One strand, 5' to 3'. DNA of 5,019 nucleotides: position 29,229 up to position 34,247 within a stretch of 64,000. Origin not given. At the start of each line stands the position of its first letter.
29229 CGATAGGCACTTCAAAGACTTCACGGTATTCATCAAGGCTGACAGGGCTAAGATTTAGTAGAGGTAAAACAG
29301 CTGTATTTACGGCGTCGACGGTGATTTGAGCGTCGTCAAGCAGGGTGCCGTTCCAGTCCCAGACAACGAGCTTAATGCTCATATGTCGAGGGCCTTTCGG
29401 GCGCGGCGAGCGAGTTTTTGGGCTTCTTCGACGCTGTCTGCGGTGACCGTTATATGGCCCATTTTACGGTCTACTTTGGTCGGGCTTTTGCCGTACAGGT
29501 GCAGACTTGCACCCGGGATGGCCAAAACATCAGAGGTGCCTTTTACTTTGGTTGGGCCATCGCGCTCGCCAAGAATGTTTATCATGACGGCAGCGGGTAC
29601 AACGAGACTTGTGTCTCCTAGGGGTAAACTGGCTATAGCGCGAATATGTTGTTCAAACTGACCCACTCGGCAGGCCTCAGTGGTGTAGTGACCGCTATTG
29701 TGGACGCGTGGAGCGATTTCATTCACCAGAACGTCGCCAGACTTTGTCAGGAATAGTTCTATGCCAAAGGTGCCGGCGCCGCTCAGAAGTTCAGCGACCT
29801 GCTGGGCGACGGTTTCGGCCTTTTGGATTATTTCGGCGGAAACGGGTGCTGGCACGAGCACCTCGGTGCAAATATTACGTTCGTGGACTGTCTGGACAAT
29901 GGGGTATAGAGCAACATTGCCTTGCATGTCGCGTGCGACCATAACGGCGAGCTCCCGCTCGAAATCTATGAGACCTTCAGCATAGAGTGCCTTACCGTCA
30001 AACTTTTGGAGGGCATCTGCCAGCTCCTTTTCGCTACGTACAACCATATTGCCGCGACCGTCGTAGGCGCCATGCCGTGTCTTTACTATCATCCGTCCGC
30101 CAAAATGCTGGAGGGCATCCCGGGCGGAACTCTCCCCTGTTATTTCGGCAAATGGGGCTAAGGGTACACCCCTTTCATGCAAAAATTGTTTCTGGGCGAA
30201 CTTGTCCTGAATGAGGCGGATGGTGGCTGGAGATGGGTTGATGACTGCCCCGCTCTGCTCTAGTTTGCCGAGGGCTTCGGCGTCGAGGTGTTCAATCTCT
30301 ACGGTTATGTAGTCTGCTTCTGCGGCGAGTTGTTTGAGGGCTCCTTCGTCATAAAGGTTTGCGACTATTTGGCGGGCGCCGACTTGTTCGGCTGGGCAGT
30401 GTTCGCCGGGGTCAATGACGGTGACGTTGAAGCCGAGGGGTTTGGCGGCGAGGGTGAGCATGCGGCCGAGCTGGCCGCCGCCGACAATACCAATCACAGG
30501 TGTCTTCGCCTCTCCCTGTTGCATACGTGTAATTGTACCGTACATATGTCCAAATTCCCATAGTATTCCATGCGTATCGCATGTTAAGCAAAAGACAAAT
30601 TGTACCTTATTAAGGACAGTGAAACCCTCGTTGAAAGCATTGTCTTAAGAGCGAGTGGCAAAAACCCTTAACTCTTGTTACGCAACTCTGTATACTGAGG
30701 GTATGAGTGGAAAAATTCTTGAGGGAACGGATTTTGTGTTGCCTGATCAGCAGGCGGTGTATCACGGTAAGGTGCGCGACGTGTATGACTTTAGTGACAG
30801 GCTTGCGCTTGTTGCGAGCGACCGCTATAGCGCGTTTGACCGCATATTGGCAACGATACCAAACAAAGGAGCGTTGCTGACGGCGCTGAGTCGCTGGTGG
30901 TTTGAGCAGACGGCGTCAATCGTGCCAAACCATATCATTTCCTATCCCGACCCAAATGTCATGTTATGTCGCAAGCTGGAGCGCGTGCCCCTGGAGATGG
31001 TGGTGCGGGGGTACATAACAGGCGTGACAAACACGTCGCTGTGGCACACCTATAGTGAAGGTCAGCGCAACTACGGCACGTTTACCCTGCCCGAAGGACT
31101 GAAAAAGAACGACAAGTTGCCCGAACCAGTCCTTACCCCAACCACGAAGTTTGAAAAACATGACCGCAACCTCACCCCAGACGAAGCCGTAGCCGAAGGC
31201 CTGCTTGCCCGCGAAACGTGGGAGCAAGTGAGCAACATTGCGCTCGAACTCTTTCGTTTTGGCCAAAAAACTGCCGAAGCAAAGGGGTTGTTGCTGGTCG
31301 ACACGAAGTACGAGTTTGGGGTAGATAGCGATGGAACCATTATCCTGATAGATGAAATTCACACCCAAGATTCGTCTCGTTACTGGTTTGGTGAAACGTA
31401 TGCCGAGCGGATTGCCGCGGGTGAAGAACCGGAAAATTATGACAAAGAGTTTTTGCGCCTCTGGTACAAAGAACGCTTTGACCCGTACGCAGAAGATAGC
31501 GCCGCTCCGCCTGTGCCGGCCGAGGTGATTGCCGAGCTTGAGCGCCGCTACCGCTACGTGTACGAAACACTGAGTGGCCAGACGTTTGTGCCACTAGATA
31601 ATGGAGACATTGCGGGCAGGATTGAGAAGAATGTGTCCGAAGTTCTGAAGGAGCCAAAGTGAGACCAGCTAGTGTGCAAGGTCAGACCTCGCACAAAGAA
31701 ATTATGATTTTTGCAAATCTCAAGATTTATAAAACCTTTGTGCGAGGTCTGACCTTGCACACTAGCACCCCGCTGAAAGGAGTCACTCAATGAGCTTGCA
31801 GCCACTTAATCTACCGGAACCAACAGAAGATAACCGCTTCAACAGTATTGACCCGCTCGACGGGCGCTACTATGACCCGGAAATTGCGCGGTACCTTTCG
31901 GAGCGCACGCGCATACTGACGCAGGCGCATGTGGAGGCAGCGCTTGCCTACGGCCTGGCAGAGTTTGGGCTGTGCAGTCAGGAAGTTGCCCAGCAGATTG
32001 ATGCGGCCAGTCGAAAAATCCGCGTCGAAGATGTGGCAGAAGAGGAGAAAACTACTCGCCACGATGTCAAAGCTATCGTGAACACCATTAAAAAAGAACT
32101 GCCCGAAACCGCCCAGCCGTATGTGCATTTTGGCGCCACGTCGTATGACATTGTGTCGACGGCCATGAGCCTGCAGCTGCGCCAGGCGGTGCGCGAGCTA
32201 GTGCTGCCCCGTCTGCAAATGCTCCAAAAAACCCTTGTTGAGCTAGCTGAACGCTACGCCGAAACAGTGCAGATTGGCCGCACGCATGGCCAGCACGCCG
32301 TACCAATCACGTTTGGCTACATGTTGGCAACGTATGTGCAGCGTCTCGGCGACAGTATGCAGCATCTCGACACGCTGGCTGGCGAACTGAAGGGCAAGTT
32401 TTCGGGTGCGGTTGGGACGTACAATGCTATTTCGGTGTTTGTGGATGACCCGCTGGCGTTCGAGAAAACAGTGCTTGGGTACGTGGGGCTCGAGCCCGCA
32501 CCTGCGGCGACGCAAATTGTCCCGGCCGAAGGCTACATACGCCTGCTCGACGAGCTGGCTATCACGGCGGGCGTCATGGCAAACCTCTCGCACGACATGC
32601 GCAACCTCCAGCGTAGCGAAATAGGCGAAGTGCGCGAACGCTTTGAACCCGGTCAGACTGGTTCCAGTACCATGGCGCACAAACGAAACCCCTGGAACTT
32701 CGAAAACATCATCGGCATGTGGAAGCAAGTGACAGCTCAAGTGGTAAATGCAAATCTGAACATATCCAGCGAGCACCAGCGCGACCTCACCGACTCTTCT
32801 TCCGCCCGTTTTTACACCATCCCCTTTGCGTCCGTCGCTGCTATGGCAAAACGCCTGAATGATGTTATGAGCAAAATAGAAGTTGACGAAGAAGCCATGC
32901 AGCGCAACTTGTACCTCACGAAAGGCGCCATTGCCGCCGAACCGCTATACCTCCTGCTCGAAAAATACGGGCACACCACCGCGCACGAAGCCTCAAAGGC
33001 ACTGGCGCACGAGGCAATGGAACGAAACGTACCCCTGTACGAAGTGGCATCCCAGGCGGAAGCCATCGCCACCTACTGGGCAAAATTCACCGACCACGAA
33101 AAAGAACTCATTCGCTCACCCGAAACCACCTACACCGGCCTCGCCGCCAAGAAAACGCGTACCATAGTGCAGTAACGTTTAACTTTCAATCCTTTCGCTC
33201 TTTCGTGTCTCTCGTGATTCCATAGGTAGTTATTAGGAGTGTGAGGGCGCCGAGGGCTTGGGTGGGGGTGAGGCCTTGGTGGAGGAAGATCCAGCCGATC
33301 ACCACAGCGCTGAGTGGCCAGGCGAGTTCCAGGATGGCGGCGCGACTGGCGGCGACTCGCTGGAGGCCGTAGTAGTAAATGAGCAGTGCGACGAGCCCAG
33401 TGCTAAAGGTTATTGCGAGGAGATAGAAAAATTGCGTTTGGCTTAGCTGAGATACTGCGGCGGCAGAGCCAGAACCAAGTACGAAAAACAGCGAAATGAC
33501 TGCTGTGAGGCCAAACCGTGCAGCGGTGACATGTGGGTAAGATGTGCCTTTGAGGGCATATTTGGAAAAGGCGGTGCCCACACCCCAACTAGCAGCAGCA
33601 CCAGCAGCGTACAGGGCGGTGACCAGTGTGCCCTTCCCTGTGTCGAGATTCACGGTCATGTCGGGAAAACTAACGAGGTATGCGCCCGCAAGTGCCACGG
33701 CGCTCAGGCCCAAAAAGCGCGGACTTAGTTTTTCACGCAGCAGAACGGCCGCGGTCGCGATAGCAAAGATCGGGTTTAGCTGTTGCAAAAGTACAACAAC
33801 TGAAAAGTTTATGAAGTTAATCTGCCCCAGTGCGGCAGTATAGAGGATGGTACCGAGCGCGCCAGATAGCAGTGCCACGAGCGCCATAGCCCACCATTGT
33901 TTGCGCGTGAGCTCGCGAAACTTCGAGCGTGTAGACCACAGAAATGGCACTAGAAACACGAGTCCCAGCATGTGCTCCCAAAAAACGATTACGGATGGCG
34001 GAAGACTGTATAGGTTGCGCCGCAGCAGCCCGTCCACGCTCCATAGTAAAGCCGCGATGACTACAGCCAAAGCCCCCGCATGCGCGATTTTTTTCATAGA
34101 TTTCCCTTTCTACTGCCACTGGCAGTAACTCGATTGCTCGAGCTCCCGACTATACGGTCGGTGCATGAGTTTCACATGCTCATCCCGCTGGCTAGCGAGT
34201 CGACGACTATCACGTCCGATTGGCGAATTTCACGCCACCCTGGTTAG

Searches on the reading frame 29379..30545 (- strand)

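Call 96: search_protein_families(library=pfam, proteins=[window:29379-30545:-], max_evalue=0.00001)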
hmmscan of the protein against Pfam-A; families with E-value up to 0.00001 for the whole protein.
window:29379-30545:- (388 aa): 4 families
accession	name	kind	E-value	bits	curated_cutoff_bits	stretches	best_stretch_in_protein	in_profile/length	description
PF02222.28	ATP-grasp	-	1.5e-58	197.8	27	1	120-297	1-179/179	ATP-grasp domain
PF22660.2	RS_preATP-grasp-like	-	9.7e-27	93.7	27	1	18-113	4-98/98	Ribonucleotide synthetase preATP-grasp domain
PF17769.7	PurK_C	-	4e-20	71.7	22.6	1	319-377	1-55/56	Phosphoribosylaminoimidazole carboxylase C-terminal domain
PF07478.18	Dala_Dala_lig_C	-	3.7e-06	27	24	1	125-278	5-173/204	D-ala D-ala ligase C-terminus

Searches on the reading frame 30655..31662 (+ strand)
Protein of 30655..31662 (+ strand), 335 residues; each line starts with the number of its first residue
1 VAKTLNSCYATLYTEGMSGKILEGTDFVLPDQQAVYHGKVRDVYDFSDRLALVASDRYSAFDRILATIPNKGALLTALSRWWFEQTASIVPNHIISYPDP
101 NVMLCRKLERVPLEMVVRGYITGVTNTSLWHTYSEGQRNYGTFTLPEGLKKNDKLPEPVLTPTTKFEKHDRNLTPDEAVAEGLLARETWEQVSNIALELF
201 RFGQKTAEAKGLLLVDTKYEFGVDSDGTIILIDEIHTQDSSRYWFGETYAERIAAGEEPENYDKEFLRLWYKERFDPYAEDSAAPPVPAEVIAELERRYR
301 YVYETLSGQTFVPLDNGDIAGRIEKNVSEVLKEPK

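Call 96: search_protein_families(library=pfam, proteins=[window:30655-31662:+], max_evalue=0.00001)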
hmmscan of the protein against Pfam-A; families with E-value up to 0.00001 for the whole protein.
window:30655-31662:+ (335 aa): 1 family
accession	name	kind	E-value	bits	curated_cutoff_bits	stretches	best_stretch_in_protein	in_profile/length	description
PF01259.24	SAICAR_synt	-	2.4e-70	237.4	20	1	35-282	2-230/233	SAICAR synthetase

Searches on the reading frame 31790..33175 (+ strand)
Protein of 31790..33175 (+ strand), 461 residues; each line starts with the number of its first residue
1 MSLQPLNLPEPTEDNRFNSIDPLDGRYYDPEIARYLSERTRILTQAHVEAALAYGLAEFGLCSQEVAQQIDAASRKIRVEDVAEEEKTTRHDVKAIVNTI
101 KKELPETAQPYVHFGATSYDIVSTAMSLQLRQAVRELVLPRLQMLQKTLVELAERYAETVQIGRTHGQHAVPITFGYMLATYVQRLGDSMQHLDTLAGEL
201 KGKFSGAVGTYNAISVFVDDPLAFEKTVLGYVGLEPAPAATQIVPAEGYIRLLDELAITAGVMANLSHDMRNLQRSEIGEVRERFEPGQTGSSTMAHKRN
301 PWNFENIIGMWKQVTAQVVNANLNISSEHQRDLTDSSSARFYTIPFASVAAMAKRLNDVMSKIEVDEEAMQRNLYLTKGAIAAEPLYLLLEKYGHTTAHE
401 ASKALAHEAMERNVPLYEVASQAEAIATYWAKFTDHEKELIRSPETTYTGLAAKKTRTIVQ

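Call 96: search_protein_families(library=pfam, proteins=[window:31790-33175:+], max_evalue=0.00001)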
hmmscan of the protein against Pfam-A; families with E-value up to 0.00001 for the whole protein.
window:31790-33175:+ (461 aa): 2 families
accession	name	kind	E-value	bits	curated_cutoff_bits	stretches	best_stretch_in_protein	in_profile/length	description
PF00206.25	Lyase_1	-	2.7e-49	168.7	27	1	38-314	20-310/312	Lyase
PF08328.16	ASL_C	-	2.6e-14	53.7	35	1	327-410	1-83/115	Adenylosuccinate lyase C-terminal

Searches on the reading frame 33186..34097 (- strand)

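Call 96: search_protein_families(library=pfam, proteins=[window:33186-34097:-], max_evalue=0.00001)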
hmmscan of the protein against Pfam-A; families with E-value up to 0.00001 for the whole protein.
window:33186-34097:- (303 aa): 1 family
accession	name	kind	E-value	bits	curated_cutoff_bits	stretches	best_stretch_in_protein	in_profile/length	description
PF00892.27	EamA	-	4.7e-36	124.5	28.2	2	7-143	2-134/135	EamA-like transporter family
